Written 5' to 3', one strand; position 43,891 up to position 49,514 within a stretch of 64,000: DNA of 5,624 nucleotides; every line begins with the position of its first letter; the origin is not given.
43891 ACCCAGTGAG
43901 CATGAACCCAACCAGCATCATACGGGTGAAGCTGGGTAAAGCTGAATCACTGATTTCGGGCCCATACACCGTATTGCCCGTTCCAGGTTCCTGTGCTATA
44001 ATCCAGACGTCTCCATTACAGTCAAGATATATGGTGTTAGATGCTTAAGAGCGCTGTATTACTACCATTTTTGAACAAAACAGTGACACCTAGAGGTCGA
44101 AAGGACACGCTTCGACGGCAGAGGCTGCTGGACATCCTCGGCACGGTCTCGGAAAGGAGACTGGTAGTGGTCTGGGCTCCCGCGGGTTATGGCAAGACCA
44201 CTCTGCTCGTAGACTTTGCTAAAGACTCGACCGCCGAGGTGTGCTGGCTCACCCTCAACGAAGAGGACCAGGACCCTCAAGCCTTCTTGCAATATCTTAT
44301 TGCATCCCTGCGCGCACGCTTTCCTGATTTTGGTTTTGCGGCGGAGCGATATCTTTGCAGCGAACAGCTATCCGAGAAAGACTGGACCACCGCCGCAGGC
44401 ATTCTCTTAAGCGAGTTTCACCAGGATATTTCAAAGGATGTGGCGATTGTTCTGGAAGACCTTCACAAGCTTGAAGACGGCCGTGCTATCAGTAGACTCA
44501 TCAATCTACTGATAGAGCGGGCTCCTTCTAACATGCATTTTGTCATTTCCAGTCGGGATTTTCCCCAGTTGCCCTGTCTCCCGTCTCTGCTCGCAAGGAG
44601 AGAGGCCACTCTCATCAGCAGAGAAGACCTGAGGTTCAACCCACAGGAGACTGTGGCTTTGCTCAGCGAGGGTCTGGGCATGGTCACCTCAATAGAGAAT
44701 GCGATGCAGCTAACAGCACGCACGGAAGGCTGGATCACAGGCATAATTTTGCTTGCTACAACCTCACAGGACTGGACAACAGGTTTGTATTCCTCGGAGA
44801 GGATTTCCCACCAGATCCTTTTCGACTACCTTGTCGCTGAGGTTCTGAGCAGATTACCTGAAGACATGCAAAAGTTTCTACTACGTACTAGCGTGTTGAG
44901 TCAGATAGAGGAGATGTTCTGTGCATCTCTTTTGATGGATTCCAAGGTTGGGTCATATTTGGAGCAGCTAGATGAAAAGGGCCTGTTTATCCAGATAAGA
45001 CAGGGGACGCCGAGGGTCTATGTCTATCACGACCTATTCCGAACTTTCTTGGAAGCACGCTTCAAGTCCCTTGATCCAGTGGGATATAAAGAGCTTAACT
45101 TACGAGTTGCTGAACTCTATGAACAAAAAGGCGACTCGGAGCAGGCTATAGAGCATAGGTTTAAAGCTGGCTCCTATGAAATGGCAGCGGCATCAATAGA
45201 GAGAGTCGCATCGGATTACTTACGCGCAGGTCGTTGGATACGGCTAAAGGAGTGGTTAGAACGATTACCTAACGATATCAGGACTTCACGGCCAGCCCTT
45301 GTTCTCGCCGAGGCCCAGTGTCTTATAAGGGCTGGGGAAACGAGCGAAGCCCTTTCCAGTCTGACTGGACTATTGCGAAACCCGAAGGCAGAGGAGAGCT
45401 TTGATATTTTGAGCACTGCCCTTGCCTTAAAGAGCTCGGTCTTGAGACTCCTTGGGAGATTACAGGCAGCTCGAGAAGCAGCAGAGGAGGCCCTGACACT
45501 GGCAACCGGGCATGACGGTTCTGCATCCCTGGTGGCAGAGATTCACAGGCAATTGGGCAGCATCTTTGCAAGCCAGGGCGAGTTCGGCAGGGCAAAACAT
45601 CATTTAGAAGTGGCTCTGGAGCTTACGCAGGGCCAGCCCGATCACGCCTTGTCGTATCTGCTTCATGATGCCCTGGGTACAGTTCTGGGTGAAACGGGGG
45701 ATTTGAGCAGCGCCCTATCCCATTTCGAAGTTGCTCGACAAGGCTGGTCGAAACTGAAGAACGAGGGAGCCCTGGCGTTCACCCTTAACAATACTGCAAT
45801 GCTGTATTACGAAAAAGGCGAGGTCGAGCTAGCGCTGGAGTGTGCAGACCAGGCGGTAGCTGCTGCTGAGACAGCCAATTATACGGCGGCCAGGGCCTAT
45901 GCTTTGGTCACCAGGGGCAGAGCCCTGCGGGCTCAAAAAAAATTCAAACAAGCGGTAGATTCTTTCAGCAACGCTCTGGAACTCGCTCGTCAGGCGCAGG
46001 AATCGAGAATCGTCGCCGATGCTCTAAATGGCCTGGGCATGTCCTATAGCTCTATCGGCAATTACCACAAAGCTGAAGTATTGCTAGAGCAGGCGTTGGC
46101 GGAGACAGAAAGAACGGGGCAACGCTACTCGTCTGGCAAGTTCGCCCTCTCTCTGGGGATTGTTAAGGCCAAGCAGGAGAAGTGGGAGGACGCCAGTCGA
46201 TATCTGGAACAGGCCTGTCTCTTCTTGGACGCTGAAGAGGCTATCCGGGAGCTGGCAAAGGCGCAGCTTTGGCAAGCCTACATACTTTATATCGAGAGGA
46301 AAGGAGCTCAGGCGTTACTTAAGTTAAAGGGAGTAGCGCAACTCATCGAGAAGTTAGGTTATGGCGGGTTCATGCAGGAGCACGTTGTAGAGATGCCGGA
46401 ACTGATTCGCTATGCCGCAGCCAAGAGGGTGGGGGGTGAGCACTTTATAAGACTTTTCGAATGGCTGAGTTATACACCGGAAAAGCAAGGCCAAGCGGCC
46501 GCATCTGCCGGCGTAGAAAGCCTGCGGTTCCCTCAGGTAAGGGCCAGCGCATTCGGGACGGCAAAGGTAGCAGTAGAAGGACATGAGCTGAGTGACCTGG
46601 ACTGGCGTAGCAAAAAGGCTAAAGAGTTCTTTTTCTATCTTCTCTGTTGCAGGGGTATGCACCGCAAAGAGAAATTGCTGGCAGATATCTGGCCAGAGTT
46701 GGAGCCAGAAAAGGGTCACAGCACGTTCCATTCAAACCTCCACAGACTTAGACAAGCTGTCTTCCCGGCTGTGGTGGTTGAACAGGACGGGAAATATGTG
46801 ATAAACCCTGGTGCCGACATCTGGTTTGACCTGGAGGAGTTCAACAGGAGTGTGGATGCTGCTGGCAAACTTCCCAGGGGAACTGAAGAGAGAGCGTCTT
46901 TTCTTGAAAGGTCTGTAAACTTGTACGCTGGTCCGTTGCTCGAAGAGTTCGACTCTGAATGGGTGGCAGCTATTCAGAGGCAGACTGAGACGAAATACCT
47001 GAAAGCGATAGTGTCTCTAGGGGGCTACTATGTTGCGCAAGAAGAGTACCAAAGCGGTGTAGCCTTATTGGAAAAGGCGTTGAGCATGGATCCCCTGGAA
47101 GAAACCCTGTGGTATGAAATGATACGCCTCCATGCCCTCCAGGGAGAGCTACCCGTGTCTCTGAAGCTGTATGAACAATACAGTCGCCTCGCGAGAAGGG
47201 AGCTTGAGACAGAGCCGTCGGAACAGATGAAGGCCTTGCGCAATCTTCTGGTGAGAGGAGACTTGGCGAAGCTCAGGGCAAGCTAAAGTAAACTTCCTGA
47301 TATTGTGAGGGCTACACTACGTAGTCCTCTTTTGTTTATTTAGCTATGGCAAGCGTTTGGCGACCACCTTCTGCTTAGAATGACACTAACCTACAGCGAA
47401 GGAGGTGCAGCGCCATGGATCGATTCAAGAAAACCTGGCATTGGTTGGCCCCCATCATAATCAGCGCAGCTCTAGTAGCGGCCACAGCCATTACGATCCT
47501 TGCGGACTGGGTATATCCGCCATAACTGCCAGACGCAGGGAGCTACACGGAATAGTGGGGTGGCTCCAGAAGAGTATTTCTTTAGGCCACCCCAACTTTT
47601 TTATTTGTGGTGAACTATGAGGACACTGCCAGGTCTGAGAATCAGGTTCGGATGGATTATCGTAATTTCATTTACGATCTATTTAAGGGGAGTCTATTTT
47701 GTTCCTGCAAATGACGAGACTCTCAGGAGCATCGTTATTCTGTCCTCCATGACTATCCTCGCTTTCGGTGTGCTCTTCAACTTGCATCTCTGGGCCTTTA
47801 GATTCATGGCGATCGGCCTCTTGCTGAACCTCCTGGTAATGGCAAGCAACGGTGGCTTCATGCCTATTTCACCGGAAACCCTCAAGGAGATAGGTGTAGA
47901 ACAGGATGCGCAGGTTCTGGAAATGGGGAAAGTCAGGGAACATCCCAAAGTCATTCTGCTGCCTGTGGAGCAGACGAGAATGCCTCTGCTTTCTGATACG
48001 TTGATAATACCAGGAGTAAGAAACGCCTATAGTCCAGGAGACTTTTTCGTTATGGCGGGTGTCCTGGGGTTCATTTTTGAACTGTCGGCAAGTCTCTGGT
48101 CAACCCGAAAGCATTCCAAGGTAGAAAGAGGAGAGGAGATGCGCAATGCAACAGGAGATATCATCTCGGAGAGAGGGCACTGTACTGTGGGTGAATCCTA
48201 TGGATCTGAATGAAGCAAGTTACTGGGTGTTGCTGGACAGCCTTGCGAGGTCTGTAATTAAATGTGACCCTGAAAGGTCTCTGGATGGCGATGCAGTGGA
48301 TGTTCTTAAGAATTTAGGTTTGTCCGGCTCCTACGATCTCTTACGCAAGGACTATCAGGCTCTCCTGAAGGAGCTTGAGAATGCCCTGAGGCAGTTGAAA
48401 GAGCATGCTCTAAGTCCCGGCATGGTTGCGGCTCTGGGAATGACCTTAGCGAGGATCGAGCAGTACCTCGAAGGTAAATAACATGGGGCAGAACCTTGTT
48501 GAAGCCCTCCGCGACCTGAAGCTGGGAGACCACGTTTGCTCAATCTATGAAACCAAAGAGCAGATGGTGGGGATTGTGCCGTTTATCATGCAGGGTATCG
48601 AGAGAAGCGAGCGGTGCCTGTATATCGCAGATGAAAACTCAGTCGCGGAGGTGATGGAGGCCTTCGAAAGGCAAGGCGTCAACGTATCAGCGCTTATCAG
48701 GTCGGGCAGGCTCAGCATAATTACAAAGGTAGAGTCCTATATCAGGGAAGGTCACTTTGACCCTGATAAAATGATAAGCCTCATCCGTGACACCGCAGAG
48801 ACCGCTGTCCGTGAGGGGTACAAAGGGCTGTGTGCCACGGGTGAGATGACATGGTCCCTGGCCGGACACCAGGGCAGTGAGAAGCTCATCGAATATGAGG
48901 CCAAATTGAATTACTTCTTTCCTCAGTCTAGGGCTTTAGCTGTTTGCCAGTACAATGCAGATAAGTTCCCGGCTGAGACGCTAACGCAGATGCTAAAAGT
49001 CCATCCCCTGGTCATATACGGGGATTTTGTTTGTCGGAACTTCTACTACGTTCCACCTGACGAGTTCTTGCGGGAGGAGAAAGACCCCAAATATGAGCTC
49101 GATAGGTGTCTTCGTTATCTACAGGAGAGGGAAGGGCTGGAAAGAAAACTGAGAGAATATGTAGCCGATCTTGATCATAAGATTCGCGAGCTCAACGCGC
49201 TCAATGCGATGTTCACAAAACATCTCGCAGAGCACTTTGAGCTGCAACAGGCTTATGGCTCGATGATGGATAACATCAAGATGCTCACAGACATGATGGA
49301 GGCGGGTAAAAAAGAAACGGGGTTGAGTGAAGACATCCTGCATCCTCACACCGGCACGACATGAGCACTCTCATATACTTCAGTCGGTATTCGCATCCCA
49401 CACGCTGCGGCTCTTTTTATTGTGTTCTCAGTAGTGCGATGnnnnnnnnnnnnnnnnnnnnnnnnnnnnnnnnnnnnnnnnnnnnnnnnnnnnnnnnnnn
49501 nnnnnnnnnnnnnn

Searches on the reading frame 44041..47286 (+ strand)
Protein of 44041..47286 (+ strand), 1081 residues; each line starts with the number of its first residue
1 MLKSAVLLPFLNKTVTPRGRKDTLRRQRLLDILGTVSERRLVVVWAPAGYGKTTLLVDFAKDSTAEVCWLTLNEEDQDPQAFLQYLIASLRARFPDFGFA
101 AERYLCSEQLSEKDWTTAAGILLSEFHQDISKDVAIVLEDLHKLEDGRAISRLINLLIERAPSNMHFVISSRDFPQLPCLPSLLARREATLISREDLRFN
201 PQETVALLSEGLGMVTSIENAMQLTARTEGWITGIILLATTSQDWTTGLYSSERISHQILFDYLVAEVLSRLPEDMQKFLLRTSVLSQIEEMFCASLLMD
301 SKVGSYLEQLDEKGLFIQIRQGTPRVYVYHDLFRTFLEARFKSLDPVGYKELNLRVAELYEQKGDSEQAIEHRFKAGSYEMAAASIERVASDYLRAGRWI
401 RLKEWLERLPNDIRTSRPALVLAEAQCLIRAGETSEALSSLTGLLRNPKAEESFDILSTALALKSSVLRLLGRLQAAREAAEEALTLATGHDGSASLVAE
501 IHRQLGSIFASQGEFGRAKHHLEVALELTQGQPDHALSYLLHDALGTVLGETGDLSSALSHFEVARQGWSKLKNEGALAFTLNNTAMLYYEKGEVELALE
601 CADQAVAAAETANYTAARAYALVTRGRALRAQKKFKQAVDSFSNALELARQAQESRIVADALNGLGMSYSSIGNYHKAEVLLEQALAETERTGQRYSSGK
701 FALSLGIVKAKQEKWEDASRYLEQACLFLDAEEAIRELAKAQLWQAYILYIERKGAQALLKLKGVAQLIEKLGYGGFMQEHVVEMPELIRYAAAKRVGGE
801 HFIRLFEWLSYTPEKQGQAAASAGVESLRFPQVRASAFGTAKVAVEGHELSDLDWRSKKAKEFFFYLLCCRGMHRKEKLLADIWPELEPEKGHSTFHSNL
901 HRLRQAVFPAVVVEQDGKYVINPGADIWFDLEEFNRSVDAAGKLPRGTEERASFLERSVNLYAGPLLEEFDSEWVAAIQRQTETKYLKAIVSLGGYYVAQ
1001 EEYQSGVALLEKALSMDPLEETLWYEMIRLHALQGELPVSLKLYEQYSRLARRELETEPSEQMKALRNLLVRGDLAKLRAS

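Call 10: search_protein_families(library=pfam, proteins=[window:44041-47286:+])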
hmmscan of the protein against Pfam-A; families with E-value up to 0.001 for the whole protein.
window:44041-47286:+ (1081 aa): 16 families
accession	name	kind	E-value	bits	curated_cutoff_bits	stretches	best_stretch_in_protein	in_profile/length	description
PF13424.12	TPR_12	-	1.5e-27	96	30.1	3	619-687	3-73/77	Tetratricopeptide repeat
PF07719.23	TPR_2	-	1.7e-23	81.2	27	0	619-650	1-32/34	Tetratricopeptide repeat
PF00515.34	TPR_1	-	7.1e-22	76.7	27.8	2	659-687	1-29/34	Tetratricopeptide repeat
PF17874.7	TPR_MalT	-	2.2e-18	67.1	45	2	405-533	27-157/336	MalT-like TPR region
PF13181.12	TPR_8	-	5.4e-16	57.8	25.7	0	659-686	1-28/34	Tetratricopeptide repeat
PF03704.23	BTAD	-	3.9e-15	56.9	22.1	1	929-1068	1-143/146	Bacterial transcriptional activator domain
PF13374.12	TPR_10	-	8.7e-15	54.6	27.5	1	658-692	1-35/42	Tetratricopeptide repeat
PF13428.12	TPR_14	-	1.2e-12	47.6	23.5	0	990-1030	4-44/44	Tetratricopeptide repeat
PF14559.12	TPR_19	-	2.6e-09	37.7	25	0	629-696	1-61/68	Tetratricopeptide repeat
PF13432.12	TPR_16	-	2.1e-08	34.9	32.7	0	996-1047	6-57/65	Tetratricopeptide repeat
PF13176.12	TPR_7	-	5.9e-08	32.6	27.9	0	661-692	1-32/36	Tetratricopeptide repeat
PF24883.2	NPHP3_N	-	2.4e-07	31.5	24.8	1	24-172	7-164/164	Nephrocystin 3, N-terminal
PF24885.1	TPR_NPHP3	-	1.5e-06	28.2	100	1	618-729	98-213/239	Nephrocystin-3 TPR domain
PF10602.15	RPN7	-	4.5e-05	23.7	29.6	0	542-646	39-140/174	26S proteasome subunit RPN7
PF13401.12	AAA_22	-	7.1e-05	23.6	27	0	38-153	4-104/130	AAA domain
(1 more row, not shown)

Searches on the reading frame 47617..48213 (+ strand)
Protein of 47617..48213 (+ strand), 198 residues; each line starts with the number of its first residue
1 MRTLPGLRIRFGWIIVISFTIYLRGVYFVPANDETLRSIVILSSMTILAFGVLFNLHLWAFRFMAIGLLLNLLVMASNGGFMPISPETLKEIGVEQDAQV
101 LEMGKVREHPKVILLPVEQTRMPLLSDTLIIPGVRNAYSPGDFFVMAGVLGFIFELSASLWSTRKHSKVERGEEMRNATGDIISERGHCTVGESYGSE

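Call 10: search_protein_families(library=pfam, proteins=[window:47617-48213:+])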
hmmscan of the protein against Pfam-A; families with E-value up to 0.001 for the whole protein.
window:47617-48213:+ (198 aa): 1 family
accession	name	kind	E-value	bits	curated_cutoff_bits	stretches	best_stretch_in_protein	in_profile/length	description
PF17248.7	DUF5317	-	1.9e-23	83.5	25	1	8-154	3-151/151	Family of unknown function (DUF5317)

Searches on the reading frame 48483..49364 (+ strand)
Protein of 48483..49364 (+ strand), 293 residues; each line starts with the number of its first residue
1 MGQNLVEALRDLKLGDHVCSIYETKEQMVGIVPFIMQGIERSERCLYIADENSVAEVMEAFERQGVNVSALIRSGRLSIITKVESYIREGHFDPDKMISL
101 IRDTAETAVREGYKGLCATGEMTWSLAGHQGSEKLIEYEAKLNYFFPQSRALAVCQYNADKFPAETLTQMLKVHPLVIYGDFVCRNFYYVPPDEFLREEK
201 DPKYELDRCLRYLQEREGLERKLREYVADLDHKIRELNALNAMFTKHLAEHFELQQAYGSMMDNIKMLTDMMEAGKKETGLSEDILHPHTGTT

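Call 10: search_protein_families(library=pfam, proteins=[window:48483-49364:+])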
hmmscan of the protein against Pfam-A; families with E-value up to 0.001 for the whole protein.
window:48483-49364:+ (293 aa): 2 families
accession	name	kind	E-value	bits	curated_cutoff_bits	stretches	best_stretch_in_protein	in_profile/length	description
PF14417.12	MEDS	-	4.4e-48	163.6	29.8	1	16-175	1-161/161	MEDS: MEthanogen/methylotroph, DcmR Sensory domain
PF06745.19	ATPase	-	5e-07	29.8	26.6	1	34-105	39-115/231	KaiC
